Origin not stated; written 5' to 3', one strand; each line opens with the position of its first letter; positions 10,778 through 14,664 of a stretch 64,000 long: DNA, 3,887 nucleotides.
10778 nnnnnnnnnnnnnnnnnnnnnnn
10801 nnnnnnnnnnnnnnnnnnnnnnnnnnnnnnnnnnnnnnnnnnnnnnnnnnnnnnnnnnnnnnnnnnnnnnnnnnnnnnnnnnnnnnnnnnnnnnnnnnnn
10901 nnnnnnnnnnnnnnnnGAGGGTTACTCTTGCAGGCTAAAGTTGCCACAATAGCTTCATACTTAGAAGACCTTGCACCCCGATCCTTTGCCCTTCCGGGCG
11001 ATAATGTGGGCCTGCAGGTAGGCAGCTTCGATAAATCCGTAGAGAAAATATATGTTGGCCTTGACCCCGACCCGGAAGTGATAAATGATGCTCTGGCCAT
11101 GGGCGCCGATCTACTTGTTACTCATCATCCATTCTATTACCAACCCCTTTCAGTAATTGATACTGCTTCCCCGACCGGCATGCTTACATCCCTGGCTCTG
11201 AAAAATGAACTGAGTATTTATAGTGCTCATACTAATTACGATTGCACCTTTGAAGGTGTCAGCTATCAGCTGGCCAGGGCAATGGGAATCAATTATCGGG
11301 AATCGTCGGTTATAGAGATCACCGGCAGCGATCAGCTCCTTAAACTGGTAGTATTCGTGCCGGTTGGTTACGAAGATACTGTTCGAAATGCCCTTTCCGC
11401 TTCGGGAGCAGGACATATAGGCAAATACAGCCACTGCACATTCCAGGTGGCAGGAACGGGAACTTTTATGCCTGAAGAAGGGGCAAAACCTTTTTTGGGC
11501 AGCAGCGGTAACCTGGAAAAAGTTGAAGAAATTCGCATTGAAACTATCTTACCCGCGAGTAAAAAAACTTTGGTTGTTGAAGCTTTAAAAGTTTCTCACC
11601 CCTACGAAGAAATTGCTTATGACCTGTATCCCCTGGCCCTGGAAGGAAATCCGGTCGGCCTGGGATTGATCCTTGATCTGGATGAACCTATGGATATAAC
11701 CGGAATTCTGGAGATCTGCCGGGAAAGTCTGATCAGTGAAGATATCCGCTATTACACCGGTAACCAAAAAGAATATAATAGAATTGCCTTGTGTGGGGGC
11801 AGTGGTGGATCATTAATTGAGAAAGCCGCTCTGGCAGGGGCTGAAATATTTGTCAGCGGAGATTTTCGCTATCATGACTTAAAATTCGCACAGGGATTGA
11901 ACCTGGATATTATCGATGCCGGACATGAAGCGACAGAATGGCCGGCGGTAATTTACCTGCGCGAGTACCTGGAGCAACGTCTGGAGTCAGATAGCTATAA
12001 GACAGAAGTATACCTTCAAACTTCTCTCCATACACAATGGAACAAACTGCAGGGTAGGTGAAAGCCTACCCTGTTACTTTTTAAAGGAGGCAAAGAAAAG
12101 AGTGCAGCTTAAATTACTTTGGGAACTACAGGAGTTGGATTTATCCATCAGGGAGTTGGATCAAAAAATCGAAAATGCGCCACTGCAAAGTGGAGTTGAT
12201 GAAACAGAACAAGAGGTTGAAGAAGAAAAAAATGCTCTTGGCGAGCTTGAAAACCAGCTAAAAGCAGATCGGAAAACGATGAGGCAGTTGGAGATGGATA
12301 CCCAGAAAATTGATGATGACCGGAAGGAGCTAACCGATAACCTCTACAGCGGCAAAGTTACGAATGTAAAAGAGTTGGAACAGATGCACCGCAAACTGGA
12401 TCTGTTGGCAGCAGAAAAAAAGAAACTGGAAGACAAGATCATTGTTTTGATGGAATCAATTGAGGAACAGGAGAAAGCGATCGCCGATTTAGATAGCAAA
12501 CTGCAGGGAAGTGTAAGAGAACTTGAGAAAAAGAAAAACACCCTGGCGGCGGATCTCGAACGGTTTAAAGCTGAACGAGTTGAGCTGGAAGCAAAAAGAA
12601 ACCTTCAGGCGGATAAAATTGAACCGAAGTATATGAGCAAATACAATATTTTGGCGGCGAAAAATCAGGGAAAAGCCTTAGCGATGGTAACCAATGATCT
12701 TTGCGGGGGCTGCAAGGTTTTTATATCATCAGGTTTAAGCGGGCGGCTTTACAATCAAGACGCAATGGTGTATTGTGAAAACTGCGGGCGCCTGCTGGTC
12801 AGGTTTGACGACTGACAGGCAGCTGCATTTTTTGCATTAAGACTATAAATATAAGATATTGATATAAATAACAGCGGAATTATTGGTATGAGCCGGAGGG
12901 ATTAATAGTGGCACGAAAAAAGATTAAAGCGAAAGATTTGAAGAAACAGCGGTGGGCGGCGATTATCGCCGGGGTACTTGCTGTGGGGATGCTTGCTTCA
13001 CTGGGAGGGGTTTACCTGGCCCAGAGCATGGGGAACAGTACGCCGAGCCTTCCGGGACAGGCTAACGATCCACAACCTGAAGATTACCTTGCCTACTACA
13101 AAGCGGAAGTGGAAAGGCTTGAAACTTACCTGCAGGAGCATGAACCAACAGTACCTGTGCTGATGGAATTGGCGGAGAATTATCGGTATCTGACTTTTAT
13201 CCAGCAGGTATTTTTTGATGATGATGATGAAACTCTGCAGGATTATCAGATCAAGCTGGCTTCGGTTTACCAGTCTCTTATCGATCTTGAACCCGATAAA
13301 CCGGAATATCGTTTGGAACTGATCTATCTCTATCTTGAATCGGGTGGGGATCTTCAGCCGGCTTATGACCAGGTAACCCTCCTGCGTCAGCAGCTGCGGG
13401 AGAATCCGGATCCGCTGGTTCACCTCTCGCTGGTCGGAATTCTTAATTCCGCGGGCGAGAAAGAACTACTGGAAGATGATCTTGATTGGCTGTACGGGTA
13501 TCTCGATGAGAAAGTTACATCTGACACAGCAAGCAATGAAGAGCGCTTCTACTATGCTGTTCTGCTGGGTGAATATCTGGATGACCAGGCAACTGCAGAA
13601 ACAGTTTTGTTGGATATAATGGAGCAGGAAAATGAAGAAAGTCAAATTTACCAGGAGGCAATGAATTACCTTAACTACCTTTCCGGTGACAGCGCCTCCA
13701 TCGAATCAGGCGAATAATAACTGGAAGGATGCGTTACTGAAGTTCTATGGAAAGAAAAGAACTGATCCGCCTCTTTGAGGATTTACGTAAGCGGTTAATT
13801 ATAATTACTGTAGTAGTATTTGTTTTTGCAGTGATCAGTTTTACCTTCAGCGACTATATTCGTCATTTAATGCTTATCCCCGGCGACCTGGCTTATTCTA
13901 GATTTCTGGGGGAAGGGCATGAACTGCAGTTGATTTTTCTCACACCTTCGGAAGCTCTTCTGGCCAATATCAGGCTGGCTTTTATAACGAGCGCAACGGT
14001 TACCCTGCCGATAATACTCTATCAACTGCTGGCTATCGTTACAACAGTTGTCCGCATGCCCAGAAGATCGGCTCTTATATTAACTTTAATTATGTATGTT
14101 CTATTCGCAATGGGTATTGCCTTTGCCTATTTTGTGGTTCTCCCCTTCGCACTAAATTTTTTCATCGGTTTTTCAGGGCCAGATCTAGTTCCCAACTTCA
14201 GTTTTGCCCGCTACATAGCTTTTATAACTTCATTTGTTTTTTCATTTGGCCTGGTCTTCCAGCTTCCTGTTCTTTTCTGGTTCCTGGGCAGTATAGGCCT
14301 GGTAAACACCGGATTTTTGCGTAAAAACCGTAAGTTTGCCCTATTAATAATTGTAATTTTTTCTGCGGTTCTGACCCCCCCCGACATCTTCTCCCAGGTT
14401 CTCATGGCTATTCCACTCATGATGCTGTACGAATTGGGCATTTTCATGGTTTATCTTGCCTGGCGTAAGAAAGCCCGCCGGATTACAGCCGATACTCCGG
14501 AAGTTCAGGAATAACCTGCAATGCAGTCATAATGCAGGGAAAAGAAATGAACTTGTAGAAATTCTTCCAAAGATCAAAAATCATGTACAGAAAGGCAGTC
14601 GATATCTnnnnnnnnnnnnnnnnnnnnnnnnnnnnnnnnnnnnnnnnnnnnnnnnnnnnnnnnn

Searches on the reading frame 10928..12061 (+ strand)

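Call 74: search_protein_families(library=pfam, proteins=[window:10928-12061:+], max_evalue=0.00001)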
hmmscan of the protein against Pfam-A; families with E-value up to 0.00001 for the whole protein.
window:10928-12061:+ (377 aa): 1 family
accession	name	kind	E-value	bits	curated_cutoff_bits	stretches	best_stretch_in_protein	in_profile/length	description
PF01784.24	DUF34_NIF3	-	2.6e-64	217.7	23.4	1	4-362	2-248/256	Duf34/NIF3 (NGG1p interacting factor 3)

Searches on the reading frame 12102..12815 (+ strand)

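Call 76: search_protein_families(library=pfam, proteins=[window:12102-12815:+], max_evalue=0.00001)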
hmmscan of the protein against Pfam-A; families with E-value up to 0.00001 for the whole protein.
window:12102-12815:+ (237 aa): 2 families
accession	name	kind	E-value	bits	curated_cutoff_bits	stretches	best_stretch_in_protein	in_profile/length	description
PF24481.2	CT398_CC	-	2e-13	51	27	1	9-187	1-178/180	CT398-like coiled coil hairpin domain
PF02591.20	Zn_ribbon_9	-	6.9e-07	29.7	29.1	1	201-232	2-33/33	C4-type zinc ribbon domain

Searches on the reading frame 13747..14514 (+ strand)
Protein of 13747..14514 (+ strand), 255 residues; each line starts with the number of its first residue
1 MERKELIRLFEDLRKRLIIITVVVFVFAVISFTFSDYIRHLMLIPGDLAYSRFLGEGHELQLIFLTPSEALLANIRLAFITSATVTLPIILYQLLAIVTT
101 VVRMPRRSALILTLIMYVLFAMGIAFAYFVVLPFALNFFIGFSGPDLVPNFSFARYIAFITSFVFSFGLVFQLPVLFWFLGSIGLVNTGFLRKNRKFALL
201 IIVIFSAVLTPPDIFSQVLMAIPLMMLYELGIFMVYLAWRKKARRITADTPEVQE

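Call 76: search_protein_families(library=pfam, proteins=[window:13747-14514:+], max_evalue=0.00001)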
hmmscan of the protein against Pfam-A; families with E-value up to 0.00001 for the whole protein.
window:13747-14514:+ (255 aa): 1 family
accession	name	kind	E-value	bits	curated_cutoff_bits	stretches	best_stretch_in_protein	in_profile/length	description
PF00902.23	TatC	-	9.6e-51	173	25.1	1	10-223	3-208/208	Sec-independent protein translocase protein (TatC)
